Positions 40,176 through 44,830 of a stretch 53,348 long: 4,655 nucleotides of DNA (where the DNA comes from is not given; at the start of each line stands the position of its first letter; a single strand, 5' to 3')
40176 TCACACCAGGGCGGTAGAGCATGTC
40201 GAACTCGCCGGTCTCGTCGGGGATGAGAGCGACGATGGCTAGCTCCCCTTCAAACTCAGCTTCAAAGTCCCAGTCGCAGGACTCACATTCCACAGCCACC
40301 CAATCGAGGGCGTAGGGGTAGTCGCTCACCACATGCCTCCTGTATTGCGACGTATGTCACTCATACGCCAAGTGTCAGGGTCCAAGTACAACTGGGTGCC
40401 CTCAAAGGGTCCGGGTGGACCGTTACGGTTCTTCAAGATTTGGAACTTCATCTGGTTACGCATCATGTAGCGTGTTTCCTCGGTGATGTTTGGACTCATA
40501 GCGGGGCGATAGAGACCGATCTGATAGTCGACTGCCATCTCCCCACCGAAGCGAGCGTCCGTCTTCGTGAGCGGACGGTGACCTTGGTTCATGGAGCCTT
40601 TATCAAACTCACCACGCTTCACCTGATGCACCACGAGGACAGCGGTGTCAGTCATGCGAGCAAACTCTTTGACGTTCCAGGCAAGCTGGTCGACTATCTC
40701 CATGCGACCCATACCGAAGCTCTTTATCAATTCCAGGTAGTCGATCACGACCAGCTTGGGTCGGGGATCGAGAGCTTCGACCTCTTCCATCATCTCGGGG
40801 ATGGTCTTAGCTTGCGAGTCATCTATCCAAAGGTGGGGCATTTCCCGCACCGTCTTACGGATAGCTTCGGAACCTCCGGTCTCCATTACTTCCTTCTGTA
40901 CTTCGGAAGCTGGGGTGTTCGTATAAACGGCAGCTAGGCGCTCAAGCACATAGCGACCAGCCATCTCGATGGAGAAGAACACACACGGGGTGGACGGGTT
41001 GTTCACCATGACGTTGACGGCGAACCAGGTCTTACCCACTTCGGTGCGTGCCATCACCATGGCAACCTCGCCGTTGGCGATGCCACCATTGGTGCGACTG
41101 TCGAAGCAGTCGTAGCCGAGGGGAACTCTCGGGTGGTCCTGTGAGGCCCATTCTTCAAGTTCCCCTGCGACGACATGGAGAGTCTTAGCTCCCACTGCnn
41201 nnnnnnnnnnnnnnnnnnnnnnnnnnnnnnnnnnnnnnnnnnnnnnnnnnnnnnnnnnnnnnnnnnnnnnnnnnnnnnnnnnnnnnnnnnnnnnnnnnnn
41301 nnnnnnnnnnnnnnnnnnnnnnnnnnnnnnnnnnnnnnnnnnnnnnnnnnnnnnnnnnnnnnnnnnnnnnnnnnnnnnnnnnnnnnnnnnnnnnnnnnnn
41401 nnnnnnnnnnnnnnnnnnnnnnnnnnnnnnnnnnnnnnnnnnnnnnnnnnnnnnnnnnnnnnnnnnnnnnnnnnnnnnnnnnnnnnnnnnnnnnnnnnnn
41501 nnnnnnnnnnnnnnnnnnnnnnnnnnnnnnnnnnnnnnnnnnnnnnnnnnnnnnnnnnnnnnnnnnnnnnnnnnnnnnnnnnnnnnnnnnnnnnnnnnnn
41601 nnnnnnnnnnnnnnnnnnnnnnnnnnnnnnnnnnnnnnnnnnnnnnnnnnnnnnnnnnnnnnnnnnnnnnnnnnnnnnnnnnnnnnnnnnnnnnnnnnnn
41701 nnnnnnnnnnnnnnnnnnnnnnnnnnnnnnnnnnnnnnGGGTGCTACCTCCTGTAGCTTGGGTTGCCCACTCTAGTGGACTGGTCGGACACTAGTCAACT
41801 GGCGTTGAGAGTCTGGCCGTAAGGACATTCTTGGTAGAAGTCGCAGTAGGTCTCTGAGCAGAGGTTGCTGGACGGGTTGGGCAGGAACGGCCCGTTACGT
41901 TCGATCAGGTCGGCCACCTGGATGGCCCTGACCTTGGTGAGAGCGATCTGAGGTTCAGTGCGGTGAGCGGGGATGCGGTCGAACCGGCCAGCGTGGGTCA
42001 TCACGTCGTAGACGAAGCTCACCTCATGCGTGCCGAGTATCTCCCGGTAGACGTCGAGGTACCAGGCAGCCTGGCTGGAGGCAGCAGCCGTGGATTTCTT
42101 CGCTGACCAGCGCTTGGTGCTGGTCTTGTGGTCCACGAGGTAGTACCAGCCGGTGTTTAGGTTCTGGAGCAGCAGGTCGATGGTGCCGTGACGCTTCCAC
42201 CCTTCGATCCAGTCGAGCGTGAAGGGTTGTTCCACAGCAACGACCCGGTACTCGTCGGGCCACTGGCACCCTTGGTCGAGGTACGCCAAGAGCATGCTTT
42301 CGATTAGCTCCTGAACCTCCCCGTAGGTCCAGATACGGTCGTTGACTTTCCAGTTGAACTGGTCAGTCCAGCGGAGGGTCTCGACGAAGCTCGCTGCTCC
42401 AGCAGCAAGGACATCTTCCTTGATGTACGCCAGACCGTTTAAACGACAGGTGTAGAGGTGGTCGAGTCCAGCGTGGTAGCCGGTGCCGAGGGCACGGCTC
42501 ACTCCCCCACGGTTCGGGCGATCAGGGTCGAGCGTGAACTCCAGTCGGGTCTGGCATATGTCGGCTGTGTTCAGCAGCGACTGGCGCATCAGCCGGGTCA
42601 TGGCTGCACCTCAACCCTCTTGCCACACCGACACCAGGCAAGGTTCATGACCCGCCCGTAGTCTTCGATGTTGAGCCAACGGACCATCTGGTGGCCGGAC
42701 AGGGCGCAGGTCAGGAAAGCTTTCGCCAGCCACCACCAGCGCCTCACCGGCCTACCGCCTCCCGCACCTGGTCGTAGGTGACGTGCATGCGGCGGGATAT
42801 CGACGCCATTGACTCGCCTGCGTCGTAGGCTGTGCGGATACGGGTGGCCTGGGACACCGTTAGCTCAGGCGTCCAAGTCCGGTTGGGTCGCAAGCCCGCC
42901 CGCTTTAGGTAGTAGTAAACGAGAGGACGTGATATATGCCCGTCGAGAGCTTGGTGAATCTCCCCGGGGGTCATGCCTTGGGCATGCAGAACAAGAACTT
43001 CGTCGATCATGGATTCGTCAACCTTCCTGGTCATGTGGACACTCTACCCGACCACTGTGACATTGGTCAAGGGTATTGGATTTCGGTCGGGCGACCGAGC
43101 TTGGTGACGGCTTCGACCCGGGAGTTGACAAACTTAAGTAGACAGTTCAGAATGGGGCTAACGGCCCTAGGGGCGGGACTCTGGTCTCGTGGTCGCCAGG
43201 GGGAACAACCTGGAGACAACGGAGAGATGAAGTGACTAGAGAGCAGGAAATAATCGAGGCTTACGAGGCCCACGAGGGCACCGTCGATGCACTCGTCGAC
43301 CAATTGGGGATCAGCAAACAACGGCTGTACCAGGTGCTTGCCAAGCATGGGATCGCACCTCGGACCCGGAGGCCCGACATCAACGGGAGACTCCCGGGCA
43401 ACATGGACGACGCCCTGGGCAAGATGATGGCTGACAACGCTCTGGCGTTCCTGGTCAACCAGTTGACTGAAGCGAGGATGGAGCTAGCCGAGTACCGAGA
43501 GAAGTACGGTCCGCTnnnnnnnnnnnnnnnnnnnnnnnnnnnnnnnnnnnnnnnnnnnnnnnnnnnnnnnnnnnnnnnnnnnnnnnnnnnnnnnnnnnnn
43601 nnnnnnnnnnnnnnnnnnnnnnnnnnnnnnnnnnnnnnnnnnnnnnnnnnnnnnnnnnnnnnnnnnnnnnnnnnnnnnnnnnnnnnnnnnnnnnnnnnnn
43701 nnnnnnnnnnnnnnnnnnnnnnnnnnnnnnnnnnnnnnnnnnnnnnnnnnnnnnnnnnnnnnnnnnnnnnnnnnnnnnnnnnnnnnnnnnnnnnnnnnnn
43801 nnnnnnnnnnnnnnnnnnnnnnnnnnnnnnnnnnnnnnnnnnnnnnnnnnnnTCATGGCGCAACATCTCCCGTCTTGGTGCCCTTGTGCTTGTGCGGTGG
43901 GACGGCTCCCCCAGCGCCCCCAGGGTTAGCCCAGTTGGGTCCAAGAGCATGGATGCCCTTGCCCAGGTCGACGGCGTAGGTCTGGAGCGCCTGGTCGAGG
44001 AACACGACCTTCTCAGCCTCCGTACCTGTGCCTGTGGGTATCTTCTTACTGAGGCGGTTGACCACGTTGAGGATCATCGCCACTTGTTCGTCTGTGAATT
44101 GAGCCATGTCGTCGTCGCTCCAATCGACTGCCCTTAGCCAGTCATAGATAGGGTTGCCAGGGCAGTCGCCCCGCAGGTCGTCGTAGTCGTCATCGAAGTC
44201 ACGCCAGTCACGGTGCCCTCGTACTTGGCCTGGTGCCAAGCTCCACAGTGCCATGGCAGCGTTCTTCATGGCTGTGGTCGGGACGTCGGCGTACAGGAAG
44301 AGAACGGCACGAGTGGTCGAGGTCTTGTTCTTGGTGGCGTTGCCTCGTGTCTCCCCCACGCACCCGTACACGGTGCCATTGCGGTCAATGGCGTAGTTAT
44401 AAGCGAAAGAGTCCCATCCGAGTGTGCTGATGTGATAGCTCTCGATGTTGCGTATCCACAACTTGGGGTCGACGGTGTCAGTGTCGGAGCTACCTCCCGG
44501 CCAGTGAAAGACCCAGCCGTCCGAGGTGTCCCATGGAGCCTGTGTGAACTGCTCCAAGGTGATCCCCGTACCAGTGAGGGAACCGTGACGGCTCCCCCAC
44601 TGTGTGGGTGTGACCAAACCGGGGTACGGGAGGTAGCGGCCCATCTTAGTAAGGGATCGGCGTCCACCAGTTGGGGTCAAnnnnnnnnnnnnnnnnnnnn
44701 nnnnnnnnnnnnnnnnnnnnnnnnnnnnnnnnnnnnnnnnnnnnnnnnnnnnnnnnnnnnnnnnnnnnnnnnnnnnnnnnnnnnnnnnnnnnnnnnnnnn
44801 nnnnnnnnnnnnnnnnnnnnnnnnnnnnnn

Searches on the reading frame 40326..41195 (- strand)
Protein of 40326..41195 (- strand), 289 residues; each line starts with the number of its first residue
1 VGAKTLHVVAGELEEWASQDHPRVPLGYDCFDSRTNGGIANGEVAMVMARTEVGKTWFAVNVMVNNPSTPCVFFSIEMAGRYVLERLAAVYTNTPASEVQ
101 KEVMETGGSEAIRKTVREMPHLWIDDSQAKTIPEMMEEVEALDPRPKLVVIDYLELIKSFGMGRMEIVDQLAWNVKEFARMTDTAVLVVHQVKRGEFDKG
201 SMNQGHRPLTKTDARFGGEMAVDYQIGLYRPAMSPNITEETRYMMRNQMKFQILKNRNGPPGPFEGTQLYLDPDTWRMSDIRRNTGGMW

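Call 18: search_protein_families(library=phrogs, proteins=[window:40326-41195:-], max_evalue=0.001)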
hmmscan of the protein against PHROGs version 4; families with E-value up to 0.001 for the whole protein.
window:40326-41195:- (289 aa): 6 families
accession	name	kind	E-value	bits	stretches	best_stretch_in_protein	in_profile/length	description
phrog_19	-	DNA, RNA and nucleotide metabolism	6.9e-43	148.4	1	15-282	321-582/621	DnaB-like replicative helicase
phrog_243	-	DNA, RNA and nucleotide metabolism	4.3e-26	92.5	1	22-283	19-270/273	DnaB-like replicative helicase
phrog_239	-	DNA, RNA and nucleotide metabolism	9.2e-23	82.1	1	15-280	332-598/801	DNA primase/helicase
phrog_3123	-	unknown function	5.4e-06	26.2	1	54-204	368-517/583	-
phrog_11530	-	unknown function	1.3e-05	26.2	1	121-262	5-142/184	-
phrog_97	-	other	0.00011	22.5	1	20-80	46-115/506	UvsX-like recombinase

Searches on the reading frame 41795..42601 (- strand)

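Call 18: search_protein_families(library=phrogs, proteins=[window:41795-42601:-], max_evalue=0.001)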
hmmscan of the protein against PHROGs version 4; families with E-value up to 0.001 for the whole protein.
window:41795-42601:- (268 aa): 3 families
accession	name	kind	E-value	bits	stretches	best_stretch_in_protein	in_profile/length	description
phrog_1218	-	DNA, RNA and nucleotide metabolism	9.2e-15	55.7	1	3-202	8-207/364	exonuclease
phrog_69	-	DNA, RNA and nucleotide metabolism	4.1e-14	53.5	1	24-261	110-325/501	exonuclease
phrog_1706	-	DNA, RNA and nucleotide metabolism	0.00051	20.6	1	37-265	86-248/293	CRISPR/Cas system associated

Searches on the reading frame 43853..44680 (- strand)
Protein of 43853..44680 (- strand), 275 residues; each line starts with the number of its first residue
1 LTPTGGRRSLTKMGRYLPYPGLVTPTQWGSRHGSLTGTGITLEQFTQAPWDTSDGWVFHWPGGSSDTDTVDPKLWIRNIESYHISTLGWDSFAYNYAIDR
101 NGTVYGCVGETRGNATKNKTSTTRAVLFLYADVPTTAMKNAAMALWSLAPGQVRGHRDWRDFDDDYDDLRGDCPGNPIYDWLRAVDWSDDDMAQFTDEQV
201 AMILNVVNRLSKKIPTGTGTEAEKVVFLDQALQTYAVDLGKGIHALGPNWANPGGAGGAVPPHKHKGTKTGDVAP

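Call 18: search_protein_families(library=phrogs, proteins=[window:43853-44680:-], max_evalue=0.001)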
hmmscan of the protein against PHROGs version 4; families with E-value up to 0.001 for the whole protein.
window:43853-44680:- (275 aa): 2 families
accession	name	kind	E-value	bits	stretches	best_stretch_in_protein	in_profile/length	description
phrog_1493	-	lysis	7.5e-08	32.9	1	47-185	28-170/394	endolysin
phrog_822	-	lysis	1.4e-06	29.3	0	76-118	42-84/215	amidase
